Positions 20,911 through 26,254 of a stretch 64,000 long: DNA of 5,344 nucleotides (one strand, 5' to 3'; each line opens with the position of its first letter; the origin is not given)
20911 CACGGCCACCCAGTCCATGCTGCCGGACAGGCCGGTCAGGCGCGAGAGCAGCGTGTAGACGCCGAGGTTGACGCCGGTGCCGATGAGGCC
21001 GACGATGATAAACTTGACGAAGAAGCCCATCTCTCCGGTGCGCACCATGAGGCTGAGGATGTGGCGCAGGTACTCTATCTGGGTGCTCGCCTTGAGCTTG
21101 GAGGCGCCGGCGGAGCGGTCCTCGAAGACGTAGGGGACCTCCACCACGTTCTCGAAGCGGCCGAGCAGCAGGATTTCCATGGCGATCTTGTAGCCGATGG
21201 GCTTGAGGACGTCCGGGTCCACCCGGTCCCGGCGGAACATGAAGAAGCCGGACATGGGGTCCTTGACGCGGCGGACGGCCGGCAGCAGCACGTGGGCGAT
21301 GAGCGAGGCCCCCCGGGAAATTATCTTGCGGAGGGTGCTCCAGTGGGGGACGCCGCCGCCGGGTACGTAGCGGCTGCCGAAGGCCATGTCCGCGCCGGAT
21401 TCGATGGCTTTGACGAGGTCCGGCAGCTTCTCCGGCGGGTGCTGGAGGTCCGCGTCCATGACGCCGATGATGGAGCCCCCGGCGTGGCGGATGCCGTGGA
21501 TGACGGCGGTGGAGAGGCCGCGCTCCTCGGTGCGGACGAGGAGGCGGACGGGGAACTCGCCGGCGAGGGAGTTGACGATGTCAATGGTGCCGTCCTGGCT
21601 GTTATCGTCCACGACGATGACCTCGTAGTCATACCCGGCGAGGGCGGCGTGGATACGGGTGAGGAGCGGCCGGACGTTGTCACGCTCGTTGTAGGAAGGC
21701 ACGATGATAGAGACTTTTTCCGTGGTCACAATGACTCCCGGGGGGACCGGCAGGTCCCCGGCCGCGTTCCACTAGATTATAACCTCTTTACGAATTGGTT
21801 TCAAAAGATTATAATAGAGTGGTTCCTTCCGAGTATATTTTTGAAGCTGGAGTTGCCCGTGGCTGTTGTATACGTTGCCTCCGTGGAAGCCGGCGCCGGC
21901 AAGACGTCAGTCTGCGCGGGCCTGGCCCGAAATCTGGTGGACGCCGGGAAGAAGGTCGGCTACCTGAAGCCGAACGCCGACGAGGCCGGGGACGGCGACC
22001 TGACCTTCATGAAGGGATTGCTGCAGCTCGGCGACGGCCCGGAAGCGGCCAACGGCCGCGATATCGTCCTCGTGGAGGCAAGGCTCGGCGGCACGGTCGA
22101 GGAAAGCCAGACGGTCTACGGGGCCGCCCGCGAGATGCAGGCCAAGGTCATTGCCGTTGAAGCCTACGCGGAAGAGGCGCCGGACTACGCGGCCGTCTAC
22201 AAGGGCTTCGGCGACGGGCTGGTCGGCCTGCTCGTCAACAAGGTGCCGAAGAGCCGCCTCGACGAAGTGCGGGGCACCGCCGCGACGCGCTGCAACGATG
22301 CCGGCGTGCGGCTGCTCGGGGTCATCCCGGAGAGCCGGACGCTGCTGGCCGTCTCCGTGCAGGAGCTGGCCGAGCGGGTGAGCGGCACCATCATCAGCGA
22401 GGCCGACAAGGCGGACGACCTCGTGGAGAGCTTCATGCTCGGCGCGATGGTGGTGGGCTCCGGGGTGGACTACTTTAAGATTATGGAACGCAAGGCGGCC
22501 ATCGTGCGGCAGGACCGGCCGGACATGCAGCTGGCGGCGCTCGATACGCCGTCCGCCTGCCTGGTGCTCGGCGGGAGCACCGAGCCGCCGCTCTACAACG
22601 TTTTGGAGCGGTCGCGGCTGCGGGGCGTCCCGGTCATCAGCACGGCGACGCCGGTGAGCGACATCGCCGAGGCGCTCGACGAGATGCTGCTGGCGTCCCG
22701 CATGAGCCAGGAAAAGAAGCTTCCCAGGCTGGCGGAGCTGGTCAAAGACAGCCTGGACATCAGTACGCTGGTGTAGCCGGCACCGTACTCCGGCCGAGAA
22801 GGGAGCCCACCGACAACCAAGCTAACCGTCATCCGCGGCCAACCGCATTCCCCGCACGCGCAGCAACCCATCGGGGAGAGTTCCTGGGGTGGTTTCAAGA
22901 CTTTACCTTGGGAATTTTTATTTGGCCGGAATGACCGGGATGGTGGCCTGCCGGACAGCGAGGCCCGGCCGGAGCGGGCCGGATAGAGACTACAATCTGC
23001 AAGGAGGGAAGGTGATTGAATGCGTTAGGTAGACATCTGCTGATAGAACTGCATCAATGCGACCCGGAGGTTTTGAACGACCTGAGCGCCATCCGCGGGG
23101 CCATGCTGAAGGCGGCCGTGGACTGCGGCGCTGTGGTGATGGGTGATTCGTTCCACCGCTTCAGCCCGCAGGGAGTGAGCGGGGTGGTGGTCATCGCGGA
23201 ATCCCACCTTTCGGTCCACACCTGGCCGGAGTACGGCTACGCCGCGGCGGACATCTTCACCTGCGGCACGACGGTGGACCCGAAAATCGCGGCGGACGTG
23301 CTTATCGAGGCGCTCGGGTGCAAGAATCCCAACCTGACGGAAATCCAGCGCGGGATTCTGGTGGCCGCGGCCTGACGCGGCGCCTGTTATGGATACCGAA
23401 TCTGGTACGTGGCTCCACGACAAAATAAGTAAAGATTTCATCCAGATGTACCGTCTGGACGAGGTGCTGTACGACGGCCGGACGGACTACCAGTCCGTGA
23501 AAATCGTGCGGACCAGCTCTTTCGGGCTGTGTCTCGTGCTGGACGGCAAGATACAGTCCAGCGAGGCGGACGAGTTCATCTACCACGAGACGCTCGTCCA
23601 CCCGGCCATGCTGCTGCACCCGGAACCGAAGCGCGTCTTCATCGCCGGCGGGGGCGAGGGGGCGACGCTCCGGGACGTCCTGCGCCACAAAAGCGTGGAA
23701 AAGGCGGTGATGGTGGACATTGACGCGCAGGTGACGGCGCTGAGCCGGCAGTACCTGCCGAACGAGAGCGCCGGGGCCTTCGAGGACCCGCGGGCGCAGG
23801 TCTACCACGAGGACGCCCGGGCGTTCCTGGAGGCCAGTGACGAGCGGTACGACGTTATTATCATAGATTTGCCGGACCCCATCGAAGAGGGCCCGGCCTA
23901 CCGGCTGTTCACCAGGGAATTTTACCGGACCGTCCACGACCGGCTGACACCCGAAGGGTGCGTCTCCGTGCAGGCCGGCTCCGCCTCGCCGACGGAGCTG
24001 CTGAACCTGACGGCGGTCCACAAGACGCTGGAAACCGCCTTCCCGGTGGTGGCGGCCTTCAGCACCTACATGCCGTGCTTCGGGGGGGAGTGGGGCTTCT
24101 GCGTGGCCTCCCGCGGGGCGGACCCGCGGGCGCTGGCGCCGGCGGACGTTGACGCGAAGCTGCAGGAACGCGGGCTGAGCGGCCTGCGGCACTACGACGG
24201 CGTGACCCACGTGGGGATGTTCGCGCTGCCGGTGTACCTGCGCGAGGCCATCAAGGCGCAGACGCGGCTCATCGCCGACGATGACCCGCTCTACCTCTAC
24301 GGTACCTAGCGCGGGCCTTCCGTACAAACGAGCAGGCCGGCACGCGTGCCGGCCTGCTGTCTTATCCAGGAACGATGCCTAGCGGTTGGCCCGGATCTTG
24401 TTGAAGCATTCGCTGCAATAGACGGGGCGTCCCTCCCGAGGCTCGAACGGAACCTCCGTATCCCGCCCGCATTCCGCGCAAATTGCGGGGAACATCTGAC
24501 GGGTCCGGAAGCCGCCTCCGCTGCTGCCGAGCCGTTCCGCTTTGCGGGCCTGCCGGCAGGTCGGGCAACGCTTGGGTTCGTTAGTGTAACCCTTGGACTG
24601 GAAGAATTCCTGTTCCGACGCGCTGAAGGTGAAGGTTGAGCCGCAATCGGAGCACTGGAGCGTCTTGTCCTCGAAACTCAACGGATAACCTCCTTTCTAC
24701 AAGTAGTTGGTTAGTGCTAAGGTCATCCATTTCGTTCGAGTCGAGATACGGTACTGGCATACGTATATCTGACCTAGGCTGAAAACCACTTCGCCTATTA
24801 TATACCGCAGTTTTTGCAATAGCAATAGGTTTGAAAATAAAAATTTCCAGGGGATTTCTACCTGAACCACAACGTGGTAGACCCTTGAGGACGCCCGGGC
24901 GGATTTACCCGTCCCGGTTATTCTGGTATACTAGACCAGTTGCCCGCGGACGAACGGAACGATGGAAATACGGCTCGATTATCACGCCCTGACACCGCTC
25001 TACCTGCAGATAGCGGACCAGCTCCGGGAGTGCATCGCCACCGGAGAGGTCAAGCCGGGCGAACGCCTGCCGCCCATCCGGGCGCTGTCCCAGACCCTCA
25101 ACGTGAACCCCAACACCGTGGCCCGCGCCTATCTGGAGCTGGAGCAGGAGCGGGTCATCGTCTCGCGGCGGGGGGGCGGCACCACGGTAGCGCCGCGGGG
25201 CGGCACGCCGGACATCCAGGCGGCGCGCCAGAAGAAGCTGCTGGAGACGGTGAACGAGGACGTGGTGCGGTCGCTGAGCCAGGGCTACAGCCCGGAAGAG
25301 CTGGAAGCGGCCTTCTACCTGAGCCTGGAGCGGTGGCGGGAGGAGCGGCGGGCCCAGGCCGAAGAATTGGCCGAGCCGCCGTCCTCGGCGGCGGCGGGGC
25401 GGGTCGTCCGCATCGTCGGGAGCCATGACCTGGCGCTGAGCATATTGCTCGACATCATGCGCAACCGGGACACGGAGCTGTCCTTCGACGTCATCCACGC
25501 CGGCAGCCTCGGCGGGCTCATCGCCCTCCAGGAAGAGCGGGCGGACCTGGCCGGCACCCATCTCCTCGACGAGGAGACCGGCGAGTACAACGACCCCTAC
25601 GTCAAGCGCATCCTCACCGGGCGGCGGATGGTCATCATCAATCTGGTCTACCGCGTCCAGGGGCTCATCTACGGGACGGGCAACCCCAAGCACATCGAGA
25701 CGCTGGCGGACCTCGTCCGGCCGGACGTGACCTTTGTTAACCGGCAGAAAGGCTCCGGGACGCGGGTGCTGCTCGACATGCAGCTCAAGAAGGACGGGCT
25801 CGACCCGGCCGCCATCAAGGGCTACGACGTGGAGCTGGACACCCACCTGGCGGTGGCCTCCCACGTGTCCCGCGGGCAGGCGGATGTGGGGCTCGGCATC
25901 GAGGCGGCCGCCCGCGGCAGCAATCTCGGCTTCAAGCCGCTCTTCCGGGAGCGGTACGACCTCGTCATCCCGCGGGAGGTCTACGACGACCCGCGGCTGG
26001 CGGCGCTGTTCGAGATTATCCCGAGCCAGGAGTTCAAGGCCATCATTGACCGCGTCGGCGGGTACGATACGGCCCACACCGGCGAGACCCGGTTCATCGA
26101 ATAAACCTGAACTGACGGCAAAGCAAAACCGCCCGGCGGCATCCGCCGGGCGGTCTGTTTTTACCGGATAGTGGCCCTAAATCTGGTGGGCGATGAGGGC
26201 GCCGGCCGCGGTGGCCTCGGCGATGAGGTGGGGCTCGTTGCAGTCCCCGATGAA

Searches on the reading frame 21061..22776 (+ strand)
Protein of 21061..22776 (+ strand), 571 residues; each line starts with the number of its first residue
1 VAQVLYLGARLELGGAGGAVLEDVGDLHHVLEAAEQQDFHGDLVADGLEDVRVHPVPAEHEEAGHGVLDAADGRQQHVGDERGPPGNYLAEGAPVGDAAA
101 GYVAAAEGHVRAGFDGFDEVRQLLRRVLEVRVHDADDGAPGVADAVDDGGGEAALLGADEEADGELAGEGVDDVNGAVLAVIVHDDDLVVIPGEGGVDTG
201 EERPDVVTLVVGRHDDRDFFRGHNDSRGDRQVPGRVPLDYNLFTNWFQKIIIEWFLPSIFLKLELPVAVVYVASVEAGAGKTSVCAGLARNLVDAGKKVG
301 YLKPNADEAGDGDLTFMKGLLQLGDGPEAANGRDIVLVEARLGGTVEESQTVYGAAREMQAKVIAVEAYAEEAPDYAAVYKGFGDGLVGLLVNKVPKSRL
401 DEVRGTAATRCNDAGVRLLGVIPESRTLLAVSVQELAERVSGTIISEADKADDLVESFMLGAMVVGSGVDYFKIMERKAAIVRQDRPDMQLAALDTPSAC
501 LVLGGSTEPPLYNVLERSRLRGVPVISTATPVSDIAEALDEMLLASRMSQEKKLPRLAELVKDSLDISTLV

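Call 20: search_protein_families(library=pfam, proteins=[window:21061-22776:+])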
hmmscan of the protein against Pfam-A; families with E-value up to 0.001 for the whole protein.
window:21061-22776:+ (571 aa): 3 families
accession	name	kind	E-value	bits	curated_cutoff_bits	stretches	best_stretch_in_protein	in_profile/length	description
PF07085.17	DRTGG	-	2.9e-13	50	25.2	1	435-540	1-103/105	DRTGG domain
PF13500.12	AAA_26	-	1.4e-10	41.8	27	1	270-323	3-57/198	AAA domain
PF01656.29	CbiA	-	4.9e-06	26.9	25.4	1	272-428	3-115/125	CobQ/CobB/MinD/ParA nucleotide binding domain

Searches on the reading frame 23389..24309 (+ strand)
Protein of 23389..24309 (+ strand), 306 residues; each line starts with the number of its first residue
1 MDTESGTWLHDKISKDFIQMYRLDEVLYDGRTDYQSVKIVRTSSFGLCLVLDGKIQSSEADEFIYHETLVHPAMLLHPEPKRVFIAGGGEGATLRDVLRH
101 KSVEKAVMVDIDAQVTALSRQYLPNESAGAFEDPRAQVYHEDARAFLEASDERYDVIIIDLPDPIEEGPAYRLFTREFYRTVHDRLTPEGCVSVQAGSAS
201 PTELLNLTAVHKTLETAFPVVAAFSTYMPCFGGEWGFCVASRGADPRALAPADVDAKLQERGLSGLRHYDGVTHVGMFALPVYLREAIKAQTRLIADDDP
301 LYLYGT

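Call 20: search_protein_families(library=pfam, proteins=[window:23389-24309:+])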
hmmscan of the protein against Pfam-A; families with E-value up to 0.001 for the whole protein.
window:23389-24309:+ (306 aa): 2 families
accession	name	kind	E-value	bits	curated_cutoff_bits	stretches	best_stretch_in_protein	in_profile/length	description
PF01564.23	Spermine_synth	-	8.6e-45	153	22.9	1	62-241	1-177/186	Spermine/spermidine synthase domain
PF17284.7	Spermine_synt_N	-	2.1e-13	50.4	22.1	1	8-59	2-53/53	Spermidine synthase tetramerisation domain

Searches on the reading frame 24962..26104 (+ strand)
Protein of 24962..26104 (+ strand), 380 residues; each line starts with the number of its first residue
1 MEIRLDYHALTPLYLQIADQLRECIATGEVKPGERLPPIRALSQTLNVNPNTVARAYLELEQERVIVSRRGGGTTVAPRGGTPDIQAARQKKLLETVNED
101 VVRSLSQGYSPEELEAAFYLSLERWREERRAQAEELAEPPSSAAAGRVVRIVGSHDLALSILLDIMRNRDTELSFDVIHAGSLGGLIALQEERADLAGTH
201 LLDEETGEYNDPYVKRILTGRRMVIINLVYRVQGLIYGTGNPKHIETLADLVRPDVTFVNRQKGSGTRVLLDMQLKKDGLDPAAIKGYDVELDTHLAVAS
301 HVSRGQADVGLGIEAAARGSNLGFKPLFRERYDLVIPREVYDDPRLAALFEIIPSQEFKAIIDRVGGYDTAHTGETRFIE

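Call 20: search_protein_families(library=pfam, proteins=[window:24962-26104:+])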
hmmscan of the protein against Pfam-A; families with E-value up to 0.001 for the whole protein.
window:24962-26104:+ (380 aa): 4 families
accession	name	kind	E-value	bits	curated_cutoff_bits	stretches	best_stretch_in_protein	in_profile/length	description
PF12727.12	PBP_like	-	1e-71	240.6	27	1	166-353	4-192/193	PBP superfamily domain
PF00392.27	GntR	-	4.1e-18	65.2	27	1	13-76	1-64/64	Bacterial regulatory proteins, gntR family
PF12974.12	Phosphonate-bd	-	3.6e-06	27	27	1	242-317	94-167/242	ABC transporter, phosphonate, periplasmic substrate-binding protein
PF13531.11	SBP_bac_11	-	1.7e-05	25.1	25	1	226-318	74-167/227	Bacterial extracellular solute-binding protein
